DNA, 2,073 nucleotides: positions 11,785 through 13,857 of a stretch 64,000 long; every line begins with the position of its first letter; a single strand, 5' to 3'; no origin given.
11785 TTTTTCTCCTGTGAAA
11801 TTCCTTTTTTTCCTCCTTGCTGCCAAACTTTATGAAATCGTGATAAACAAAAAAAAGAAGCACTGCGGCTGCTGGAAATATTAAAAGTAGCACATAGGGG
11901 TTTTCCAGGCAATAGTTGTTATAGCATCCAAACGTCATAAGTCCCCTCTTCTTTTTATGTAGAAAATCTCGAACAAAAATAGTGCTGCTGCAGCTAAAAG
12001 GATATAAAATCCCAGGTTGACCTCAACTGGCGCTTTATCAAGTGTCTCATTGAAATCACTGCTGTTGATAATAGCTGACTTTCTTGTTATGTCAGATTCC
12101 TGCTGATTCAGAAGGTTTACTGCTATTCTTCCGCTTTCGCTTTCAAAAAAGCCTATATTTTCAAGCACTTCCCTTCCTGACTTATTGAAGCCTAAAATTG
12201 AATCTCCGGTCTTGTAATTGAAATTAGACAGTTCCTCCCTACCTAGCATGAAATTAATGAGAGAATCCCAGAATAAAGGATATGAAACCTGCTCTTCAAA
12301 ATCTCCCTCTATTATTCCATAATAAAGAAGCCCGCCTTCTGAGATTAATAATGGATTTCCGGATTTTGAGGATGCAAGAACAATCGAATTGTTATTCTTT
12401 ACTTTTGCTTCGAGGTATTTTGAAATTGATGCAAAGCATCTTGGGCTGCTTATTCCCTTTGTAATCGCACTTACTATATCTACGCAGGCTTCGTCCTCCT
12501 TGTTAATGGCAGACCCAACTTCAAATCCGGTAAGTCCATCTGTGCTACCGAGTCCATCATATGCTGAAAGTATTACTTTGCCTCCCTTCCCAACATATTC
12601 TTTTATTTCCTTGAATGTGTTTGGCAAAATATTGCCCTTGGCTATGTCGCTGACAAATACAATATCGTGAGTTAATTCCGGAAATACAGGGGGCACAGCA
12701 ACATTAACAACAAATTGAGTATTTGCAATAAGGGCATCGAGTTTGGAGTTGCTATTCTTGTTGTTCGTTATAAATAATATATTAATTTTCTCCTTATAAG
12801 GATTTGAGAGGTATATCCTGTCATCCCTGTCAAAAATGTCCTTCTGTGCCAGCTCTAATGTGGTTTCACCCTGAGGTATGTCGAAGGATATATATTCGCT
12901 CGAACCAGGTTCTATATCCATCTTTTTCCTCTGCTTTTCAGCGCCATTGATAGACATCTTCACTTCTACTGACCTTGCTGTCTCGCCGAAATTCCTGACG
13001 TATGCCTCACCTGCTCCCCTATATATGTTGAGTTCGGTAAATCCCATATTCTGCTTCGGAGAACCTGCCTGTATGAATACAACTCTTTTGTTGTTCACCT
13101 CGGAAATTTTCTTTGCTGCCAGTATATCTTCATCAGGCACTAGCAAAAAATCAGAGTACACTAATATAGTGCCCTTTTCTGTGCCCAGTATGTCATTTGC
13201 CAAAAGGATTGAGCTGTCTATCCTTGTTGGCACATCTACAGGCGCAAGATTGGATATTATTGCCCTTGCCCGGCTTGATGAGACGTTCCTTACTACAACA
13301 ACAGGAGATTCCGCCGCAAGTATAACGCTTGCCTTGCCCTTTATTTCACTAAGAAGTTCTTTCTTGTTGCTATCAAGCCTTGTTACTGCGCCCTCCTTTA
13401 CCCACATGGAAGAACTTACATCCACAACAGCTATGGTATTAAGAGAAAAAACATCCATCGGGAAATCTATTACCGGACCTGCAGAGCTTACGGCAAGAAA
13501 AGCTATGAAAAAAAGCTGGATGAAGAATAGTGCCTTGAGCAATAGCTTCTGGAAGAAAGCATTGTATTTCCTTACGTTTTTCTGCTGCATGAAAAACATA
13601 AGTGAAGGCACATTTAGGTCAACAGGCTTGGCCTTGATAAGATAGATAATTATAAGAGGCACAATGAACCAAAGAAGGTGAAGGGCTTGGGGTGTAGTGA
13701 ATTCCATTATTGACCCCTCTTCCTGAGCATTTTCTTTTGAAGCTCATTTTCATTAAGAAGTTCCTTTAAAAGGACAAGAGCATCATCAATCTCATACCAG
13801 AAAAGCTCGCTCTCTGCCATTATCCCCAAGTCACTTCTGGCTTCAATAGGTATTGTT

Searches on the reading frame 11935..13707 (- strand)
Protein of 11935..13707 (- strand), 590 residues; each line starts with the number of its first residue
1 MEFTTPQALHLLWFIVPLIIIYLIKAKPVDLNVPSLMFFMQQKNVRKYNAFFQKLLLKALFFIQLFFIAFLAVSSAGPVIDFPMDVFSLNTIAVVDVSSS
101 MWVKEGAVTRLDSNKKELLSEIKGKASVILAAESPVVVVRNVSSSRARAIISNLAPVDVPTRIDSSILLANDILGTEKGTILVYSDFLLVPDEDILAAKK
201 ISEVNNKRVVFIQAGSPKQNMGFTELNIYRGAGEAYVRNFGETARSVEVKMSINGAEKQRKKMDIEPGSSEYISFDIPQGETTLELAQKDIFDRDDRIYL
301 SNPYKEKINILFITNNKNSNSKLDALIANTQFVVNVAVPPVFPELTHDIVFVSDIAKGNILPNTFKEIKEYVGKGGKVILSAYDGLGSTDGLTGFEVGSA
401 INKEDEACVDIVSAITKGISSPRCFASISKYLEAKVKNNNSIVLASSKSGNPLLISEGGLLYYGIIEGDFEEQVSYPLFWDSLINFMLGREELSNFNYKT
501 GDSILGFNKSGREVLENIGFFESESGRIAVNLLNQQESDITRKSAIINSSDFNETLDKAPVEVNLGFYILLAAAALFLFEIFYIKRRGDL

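Call 13: search_protein_families(library=ncbifam, proteins=[window:11935-13707:-], max_evalue=1e-10)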
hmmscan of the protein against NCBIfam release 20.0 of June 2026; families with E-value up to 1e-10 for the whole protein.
window:11935-13707:- (590 aa): 0 families

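Call 27: search_protein_families(library=pfam, proteins=[window:11935-13707:-], max_evalue=0.0001)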
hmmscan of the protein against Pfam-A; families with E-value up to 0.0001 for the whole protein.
window:11935-13707:- (590 aa): 3 families
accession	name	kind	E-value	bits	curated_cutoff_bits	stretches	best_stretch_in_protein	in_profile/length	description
PF24157.1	DUF7408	-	2.5e-21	76.9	27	1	309-481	1-172/174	Domain of unknown function (DUF7408)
PF07584.16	BatA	-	2e-08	34.9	25.9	1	1-78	1-77/77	Aerotolerance regulator N-terminal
PF24156.1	DUF7407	-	6.5e-06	26.8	28.2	1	237-299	17-74/74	Domain of unknown function (DUF7407)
